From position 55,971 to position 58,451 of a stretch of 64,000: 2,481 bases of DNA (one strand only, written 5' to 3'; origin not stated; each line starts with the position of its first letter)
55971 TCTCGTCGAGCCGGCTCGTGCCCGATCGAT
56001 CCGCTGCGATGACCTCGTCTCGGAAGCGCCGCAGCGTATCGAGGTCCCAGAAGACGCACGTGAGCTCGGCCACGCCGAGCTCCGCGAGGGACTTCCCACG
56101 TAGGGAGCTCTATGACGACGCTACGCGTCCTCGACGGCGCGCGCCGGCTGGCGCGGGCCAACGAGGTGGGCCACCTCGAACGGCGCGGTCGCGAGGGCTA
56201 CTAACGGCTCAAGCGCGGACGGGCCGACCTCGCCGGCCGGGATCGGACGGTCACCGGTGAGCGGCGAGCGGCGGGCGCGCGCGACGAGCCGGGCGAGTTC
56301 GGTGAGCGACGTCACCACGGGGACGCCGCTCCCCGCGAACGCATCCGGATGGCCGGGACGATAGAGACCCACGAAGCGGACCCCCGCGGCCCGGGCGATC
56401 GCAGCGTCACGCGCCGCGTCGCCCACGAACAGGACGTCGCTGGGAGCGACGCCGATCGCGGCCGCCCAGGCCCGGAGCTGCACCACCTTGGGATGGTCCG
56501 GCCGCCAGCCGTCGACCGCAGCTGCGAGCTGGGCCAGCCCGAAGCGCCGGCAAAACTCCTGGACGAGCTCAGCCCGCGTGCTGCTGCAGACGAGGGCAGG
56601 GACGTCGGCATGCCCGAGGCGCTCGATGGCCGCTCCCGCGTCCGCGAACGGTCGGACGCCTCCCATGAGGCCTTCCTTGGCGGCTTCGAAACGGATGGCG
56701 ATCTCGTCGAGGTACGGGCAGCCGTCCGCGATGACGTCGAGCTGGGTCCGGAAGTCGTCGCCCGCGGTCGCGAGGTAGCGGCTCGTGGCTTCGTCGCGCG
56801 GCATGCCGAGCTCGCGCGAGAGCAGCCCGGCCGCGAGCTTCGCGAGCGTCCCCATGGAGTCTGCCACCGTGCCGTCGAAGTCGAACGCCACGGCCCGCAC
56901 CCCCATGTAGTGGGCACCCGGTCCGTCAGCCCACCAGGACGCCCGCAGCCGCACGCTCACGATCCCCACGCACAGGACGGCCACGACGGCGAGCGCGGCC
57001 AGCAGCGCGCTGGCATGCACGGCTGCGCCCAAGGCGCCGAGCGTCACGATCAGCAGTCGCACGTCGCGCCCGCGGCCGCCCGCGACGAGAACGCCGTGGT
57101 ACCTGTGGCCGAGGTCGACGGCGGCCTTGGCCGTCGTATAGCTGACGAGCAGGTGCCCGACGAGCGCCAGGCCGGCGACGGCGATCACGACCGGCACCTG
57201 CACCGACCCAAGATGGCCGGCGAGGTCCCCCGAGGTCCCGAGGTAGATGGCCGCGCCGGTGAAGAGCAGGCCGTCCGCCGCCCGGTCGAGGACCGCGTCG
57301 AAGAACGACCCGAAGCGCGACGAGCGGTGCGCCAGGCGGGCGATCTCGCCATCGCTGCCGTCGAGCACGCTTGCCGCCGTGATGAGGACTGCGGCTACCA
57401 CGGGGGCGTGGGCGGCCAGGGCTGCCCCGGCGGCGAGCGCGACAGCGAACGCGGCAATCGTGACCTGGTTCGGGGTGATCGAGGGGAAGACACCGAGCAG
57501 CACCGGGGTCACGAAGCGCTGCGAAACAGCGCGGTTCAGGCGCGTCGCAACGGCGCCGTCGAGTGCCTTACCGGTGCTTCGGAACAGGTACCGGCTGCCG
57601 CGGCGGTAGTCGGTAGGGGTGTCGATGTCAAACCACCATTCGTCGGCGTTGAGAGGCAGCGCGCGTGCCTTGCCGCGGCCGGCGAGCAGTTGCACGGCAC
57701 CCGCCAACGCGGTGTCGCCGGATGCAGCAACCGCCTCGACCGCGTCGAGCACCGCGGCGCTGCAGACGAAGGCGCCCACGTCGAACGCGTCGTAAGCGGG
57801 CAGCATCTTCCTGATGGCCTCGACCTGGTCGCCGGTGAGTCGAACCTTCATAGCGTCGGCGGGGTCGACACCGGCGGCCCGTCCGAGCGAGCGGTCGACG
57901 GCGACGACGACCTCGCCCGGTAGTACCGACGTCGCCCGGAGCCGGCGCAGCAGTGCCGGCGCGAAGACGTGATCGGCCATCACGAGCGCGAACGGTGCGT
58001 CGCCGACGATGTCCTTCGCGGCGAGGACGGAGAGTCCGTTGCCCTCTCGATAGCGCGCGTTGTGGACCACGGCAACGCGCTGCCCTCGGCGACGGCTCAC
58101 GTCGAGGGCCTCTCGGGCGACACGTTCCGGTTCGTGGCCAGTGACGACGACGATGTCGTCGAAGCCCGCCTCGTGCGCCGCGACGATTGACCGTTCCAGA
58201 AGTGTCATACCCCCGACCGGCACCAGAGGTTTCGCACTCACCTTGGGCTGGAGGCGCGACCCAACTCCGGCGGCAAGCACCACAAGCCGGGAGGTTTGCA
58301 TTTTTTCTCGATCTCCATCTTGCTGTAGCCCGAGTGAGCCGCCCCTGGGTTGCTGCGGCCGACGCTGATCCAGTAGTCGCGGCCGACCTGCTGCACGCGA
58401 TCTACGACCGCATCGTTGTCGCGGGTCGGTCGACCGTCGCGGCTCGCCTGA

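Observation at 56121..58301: Single-polypeptide cytidylyltransferase + CDP-alcohol phosphotransferase + HAD phosphatase: candidate complete synthase for a di-inositol-phosphate-like compatible solute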

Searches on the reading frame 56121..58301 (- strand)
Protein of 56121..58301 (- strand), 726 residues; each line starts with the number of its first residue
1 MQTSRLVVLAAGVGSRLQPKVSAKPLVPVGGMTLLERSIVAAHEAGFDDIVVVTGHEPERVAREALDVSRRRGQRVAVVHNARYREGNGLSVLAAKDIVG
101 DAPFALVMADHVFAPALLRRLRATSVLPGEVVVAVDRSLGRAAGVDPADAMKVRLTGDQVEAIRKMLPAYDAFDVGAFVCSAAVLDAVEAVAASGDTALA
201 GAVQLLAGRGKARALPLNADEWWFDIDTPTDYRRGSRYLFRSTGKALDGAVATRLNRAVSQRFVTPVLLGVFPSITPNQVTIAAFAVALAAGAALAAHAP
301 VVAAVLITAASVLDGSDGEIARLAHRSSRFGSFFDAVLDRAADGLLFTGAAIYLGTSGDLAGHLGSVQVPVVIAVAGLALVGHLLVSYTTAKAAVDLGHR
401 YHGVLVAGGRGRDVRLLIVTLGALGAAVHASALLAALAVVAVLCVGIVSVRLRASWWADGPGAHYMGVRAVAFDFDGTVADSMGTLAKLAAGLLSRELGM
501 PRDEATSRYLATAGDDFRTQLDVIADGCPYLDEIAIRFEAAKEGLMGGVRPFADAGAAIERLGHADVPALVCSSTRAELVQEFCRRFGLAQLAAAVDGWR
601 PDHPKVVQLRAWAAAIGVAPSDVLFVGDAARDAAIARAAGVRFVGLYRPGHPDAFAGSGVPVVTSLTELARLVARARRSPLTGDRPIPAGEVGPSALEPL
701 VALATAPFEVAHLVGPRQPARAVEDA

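Call 3: search_protein_families(library=pfam, proteins=[window:56121-58301:-], max_evalue=0.1)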
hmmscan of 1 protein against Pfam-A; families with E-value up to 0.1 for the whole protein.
window:56121-58301:- (726 aa): 6 families
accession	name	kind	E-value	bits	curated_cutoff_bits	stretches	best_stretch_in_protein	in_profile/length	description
PF12804.13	NTP_transf_3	-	3.5e-16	60.2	27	1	7-137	2-124/160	MobA-like NTP transferase domain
PF13419.12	HAD_2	-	8.6e-13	49.2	23.8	1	472-645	2-177/178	Haloacid dehalogenase-like hydrolase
PF00702.32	Hydrolase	-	5.7e-12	46.9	26.4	1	468-640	1-191/191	haloacid dehalogenase-like hydrolase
PF01066.26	CDP-OH_P_transf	-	6.8e-11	43.2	22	1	276-410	3-120/152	CDP-alcohol phosphatidyltransferase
PF00483.29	NTP_transferase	-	5.1e-08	33.2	21.2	1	7-121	3-121/245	Nucleotidyl transferase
PF13242.12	Hydrolase_like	-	1.7e-06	28.3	22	1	607-645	8-47/75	HAD-hyrolase-like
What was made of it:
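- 57567..58301 (-): aa 1-245: cytidylyltransferase domain, IPCT-like, with invariant G12-x-G14-x-R16...K24 and D110. Pfam NTP_transf_3 (call 3).
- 56922..57566 (-): aa 246-460: juxtamembrane helix (250-271) plus a six-TM CDP-alcohol phosphotransferase domain, DIPPS-like. Pfam CDP-OH_P_transf (call 3).
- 56250..56921 (-): aa 461-684: HAD-IA phosphatase domain with a four-helix C1 cap (aa 483-548), joined to TM6 by a linker of about 15 residues. Pfam HAD_2 and Hydrolase (call 3).
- Checked: Domains: Pfam finds NTP_transf_3 at aa 7-137 (3.5e-16), CDP-OH_P_transf at aa 276-410 (6.8e-11) and HAD_2 at aa 472-645 (8.6e-13), all above the gathering cut-offs (call 3).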

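Call 4: search_protein_families(library=ncbifam, proteins=[window:56121-58301:-], max_evalue=0.1)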
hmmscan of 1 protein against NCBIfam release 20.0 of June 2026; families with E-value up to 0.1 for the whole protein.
window:56121-58301:- (726 aa): 45 families (the best 25 are shown)
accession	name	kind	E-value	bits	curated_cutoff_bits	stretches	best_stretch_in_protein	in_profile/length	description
NF041135.1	IPPtranDIPPsyn_Thcocales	equivalog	1.3e-60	205.5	580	1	6-447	3-411/419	bifunctional L-myo-inositol-1-phosphate cytidylyltransferase/CDP-L-myo-inositol myo-inositolphosphotransferase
NF040950.1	archin_ph_syn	equivalog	7.8e-20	71.5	180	1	274-450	23-182/191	archaetidylinositol phosphate synthase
TIGR03992.1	Arch_glmU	subfamily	7.1e-19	67.9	292.1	1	6-252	3-240/393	bifunctional sugar-1-phosphate nucleotidylyltransferase/acetyltransferase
NF045883.1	PIPSynth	equivalog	1.9e-15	57.1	170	1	256-452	3-189/197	phosphatidylinositol phosphate synthase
NF045665.1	NTPtran_DVU1551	equivalog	2.5e-14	53.1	315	1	7-95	4-83/359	DVU_1551 family NTP transferase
NF041313.1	UDPGP_AglF_Halo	equivalog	2.9e-14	53.1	400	1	7-237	4-232/234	UTP--glucose-1-phosphate uridylyltransferase AglF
TIGR03310.1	matur_MocA_YgfJ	equivalog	1.3e-12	48.1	186.45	1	7-110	3-99/188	molybdenum cofactor cytidylyltransferase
NF052561.1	PIPSynBT1523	equivalog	2.8e-12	46.9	350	1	275-432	25-177/232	hypothetical protein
TIGR01208.1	rmlA_long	equivalog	9.6e-11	41.2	320.25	1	7-250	3-245/353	glucose-1-phosphate thymidylyltransferase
TIGR01449.2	PGP_bact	equivalog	1.1e-10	41.4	180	1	471-647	1-185/213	phosphoglycolate phosphatase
NF045761.1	NAMPUrTaseMurU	equivalog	3.8e-10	40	250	1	6-113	3-109/226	N-acetylmuramate alpha-1-phosphate uridylyltransferase MurU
NF009695.0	PRK13222.1-2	equivalog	4.4e-10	39.4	225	1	467-646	5-193/226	phosphoglycolate phosphatase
NF010933.0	PRK14353.1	equivalog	1.6e-09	36.9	505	1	3-123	5-122/453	bifunctional UDP-N-acetylglucosamine diphosphorylase/glucosamine-1-phosphate N-acetyltransferase GlmU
NF041173.1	Sug_nt_acttase_Thmprot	equivalog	1e-08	34.5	600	1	5-232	2-220/405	bifunctional sugar-1-phosphate nucleotidylyltransferase/acetyltransferase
NF009697.0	PRK13222.1-4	equivalog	3.9e-08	32.9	327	1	464-646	3-193/232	phosphoglycolate phosphatase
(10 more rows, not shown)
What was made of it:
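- On Bifunctional IPCT/DIPPS: 205.5 bits (call 4).
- The NCBIfam IPCT/DIPPS model aligns over profile positions 3-411 of 419 (call 4). That model is Thermococcales-specific (call 4).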

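Call 6: find_homologous_proteins(query=window:56121-58301:-, max_evalue=1e-10)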
Query window:56121-58301:- (726 aa): 284 proteins with E <= 1e-10 among 8000 candidates; the best 120 are listed.
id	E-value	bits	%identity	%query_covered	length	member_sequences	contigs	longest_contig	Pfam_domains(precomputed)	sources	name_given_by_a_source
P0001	0.0e+0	1416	92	100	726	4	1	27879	PF00483.30,PF13419.13,PF00702.33,PF01066.27,PF12804.14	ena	-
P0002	0.0e+0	1394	91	100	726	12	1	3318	PF00483.30,PF13419.13,PF00702.33,PF01066.27,PF13242.13,PF12804.14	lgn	-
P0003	0.0e+0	1388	91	100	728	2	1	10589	PF00483.30,PF13419.13,PF00702.33,PF01066.27,PF13242.13,PF12804.14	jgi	jgi:choline kinase/phosphoglycolate phosphatase-like HAD superfamily hydrolase/phosphatidylglyceroph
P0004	0.0e+0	1371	90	100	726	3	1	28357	PF00483.30,PF13419.13,PF00702.33,PF01066.27,PF13242.13,PF12804.14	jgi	jgi:choline kinase/phosphoglycolate phosphatase-like HAD superfamily hydrolase/phosphatidylglyceroph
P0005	0.0e+0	1354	90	100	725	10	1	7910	PF00483.30,PF13419.13,PF00702.33,PF01066.27,PF12804.14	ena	-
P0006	0.0e+0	1345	88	100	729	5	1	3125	PF00483.30,PF13419.13,PF00702.33,PF01066.27,PF13242.13,PF12804.14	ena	-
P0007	0.0e+0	1341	89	100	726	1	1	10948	PF00483.30,PF13419.13,PF00702.33,PF01066.27,PF13242.13,PF12804.14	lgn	-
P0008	0.0e+0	1339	90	100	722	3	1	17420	PF00483.30,PF13419.13,PF00702.33,PF01066.27,PF13242.13,PF12804.14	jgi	jgi:choline kinase/phosphoglycolate phosphatase-like HAD superfamily hydrolase/phosphatidylglyceroph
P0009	0.0e+0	1338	89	100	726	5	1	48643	PF00483.30,PF13419.13,PF00702.33,PF01066.27,PF12804.14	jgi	jgi:choline kinase/phosphoglycolate phosphatase-like HAD superfamily hydrolase/phosphatidylglyceroph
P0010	0.0e+0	1328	92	94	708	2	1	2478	PF13419.13,PF00702.33,PF01066.27,PF13242.13,PF12804.14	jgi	jgi:CDP-L-myo-inositol myo-inositolphosphotransferase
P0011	0.0e+0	1323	87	100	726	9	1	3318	PF00483.30,PF13419.13,PF00702.33,PF01066.27,PF12804.14,PF12710.14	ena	-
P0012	0.0e+0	1319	92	94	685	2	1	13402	PF00483.30,PF13419.13,PF00702.33,PF01066.27,PF12804.14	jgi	jgi:choline kinase/phosphoglycolate phosphatase-like HAD superfamily hydrolase/phosphatidylglyceroph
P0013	0.0e+0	1313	88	100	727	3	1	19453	PF00483.30,PF13419.13,PF00702.33,PF01066.27,PF12804.14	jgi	jgi:1L-myo-inositol 1-phosphate cytidylyltransferase / CDP-L-myo-inositol myo-inositolphosphotransfe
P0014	0.0e+0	1313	86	100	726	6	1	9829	PF00483.30,PF13419.13,PF00702.33,PF01066.27,PF12804.14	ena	-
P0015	0.0e+0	1311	87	100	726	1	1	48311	PF00483.30,PF13419.13,PF00702.33,PF01066.27,PF12804.14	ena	-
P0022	0.0e+0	1292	85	100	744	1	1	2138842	PF00483.30,PF13419.13,PF00702.33,PF01066.27,PF13242.13,PF12804.14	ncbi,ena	-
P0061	5.2e-266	903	63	94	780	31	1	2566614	PF00483.30,PF13419.13,PF00702.33,PF01066.27,PF13242.13,PF12804.14,PF12710.14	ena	-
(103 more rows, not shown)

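Call 8: find_related_loci(query=window:56121-58301:-, collection=genome_contigs, flank=10000)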
Query window:56121-58301:- (726 aa) in genome_contigs; peptide patterns used: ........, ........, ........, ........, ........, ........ (x = any residue, [..] = any of these).
297 stretches matched a pattern; 20 encode a relative of the query (tblastn E <= 1e-3); 20 distinct loci.
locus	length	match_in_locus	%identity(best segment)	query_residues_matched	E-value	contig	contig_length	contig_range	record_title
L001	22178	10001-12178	91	1-726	0e+0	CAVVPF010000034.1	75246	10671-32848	MAG: uncultured Chloroflexia bacterium isolate MFD03638.bin.2.5 genome assembly, contig: contig_687, whole genome shotgu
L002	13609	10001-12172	90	1-726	0e+0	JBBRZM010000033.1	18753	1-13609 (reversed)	MAG: Acidimicrobiia bacterium isolate metawrap_la5_47 metawrap_la5_47_K_1055511_L_18753_cov_59.6497, whole genome shotgu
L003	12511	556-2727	88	1-726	0e+0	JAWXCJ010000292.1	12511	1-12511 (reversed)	MAG: Actinomycetota bacterium isolate P2IB.169 k99_1121121, whole genome shotgun sequence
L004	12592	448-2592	87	1-726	0e+0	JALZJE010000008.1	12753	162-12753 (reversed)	MAG: Chloroflexota bacterium isolate MOJ bin32 SC8837-39_k127_985722, whole genome shotgun sequence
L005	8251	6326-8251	88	1-642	0e+0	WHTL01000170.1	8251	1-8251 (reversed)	MAG: Acidimicrobiia bacterium isolate Dino_bin35 k141_568702_length_8251_cov_37.9721, whole genome shotgun sequence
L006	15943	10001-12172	87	1-726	0e+0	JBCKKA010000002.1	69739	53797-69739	Acidimicrobiia bacterium isolate SLM_LV1_0830-J05 Node_2_length_69739_cov_80.049410, whole genome shotgun sequence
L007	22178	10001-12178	91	1-726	0e+0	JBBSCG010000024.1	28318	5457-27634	MAG: Candidatus Limnocylindria bacterium isolate metawrap_la6_10 metawrap_la6_10_K_592851_L_28318_cov_28.8599, whole gen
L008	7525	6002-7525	91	1-508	0e+0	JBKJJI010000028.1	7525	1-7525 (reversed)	MAG: Acidimicrobiia bacterium isolate ant_bin.2 S1Ck117_4324743_flag_1_multi_12.0000_len_7525, whole genome shotgun sequ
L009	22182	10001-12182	94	1-726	0e+0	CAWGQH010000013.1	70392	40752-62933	MAG: uncultured Chloroflexia bacterium isolate MFD08497.bin.2.46 genome assembly, contig: contig_33780, whole genome sho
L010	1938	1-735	82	474-720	5e-128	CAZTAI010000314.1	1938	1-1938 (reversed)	MAG TPA_asm: uncultured Chloroflexota bacterium isolate SRP136066_co1_191 genome assembly, contig: NODE_140627_length_19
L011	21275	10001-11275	44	5-443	6e-70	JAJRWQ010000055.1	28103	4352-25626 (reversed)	MAG: Actinomycetes bacterium isolate Dive96_bin2.271 k141_1233763, whole genome shotgun sequence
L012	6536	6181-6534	95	1-118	2e-61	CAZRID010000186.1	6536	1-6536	MAG TPA_asm: uncultured Acidimicrobiaceae bacterium isolate SRP136066_co1_206 genome assembly, contig: NODE_19140_length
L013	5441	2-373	87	602-725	2e-57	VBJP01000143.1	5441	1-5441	MAG: Chloroflexi bacterium isolate CF_159 14_1009_16_40cm_scaffold_58977, whole genome shotgun sequence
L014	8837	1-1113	87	354-726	0e+0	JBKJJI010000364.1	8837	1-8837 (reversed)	MAG: Acidimicrobiia bacterium isolate ant_bin.2 S1Ck117_6321201_flag_1_multi_12.0000_len_8837, whole genome shotgun sequ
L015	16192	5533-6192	27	7-231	3e-13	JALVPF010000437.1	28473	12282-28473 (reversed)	MAG: Myxococcales bacterium isolate A3_metabat1_scaf2bin.099 A3_NODE_548_length_28473_cov_2.088831, whole genome shotgun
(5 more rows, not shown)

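Call 12: search_solved_structures(query=window:56121-58301:-, max_evalue=0.001, show_alignments=1)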
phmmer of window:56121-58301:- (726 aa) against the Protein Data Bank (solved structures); distinct sequences matched with E-value up to 0.001: 27.
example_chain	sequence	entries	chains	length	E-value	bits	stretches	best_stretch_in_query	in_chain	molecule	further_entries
4mnd_A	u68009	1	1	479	1.1e-37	133.2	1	5-448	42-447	CTP L-myo-inositol-1-phosphate cytidylyltransferase/CDP-L-myo-inositol myo-inositolphospho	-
2xme_A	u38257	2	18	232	8.7e-17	64.2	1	5-238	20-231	CTP-INOSITOL-1-PHOSPHATE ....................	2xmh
4o6m_A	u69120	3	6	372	6.2e-15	58.1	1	247-419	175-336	AF2299, a CDP-alcohol phosphotransferase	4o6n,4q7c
4jd0_A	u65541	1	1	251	4.6e-10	42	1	6-233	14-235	Nucleotidyl transferase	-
8hhd_A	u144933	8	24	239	7.7e-08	34.7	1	5-120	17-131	Nucleotidyl transferase | N-acetylmuramate alpha-1-phosphate uridylyltransferase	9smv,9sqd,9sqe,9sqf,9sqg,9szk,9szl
6h5a_A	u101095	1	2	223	1.3e-07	33.9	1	255-458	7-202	CDP-diacylglycerol--inositol 3-phosphatidyltransferase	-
6h53_A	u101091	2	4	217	1.5e-07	33.7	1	255-458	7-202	CDP-diacylglycerol--inositol 3-phosphatidyltransferase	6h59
4eek_A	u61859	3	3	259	5.4e-07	31.9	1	469-671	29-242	Beta-phosphoglucomutase-related protein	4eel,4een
7o2n_A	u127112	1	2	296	5.7e-07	31.8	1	5-135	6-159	Probable UTP--glucose-1-phosphate uridylyltransferase YngB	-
7b1r_A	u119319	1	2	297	5.8e-07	31.8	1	5-135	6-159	Probable UTP--glucose-1-phosphate uridylyltransferase YngB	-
5d92_D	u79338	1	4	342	1.5e-06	30.4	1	274-449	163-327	AF2299 protein,Phosphatidylinositol synthase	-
7whr_B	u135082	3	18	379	2e-06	30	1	3-237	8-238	Nucleotidyl transferase family protein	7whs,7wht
5d91_A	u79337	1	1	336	2.7e-06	29.5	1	274-449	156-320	AF2299 protein,Phosphatidylinositol synthase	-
6wm5_A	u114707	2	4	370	2.8e-06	29.5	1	251-460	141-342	AfCTD-Phosphatidylinositol-phosphate synthase (PIPS) fusion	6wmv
4y7t_A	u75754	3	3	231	3e-06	29.4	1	6-123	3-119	Nucleotidyl transferase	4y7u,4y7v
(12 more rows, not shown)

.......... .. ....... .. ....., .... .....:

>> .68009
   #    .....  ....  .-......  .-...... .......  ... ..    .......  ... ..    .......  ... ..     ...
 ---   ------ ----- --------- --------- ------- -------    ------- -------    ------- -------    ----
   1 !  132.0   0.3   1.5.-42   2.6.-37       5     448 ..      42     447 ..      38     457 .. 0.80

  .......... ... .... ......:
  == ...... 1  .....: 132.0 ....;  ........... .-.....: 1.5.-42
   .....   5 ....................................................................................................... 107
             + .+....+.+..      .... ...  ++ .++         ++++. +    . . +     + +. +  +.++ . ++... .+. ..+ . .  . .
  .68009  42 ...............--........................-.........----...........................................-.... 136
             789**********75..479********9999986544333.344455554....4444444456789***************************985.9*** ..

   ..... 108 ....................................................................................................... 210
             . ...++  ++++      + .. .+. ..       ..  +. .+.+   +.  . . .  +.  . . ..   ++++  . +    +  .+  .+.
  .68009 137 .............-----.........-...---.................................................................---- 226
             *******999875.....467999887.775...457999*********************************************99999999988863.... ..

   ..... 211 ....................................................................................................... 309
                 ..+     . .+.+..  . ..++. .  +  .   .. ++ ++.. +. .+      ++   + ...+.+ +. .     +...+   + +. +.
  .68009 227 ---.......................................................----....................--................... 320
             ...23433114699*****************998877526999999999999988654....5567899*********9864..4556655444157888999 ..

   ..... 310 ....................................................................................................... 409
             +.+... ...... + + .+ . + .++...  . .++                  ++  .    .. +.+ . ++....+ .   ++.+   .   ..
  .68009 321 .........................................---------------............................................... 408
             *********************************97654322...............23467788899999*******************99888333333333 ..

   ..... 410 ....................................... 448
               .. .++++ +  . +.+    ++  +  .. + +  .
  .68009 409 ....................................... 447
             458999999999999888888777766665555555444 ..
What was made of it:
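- On Bifunctional IPCT/DIPPS: 4MND aligns to aa 5-448 at E 1.1e-37 (call 12).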

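Call 16: find_encoding_contigs(protein=P0022, flank=10000, max_places=3)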
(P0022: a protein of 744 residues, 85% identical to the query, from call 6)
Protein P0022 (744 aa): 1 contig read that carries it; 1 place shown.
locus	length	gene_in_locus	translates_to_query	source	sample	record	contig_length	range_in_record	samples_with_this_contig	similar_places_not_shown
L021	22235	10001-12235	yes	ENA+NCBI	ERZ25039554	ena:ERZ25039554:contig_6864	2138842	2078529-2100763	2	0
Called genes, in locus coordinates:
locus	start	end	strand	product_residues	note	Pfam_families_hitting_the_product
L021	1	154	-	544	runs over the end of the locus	PF00501:AMP-binding, PF13193:AMP-binding_C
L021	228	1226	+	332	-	PF03060:NMO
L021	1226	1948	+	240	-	-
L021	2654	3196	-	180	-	PF08281:Sigma70_r4_2 (weak)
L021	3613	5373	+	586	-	PF06100:MCRA, PF13450:NAD_binding_8 (weak)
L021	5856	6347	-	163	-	PF13683:rve_3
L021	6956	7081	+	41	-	-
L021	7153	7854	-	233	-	PF00881:Nitroreductase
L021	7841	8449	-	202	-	-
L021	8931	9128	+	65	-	-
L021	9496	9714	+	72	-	-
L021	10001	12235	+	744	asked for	PF00483:NTP_transferase (weak), PF12804:NTP_transf_3, PF13242:Hydrolase_like (faint), PF01066:CDP-OH_P_transf, PF00702:Hydrolase, PF13419:HAD_2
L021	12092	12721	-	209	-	PF00300:His_Phos_1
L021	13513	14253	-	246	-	-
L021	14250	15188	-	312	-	PF00296:Bac_luciferase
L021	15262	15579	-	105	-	PF08803:ydhR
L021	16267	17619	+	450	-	PF03704:BTAD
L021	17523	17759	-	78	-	-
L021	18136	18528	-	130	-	PF12680:SnoaL_2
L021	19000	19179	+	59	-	PF04149:DUF397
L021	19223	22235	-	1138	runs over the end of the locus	PF20703:nSTAND1, PF25175:Beta-prop_WDR5, PF23381:Beta-prop_IFT122_1st, PF25174:Beta-prop_THOC3, PF24782:WD40_MABP1-WDR62_2nd, PF24807:WD40_CDC20-Fz, PF25174:Beta-prop_THOC3, PF24817:WD40_WDHD1_1st, +43 more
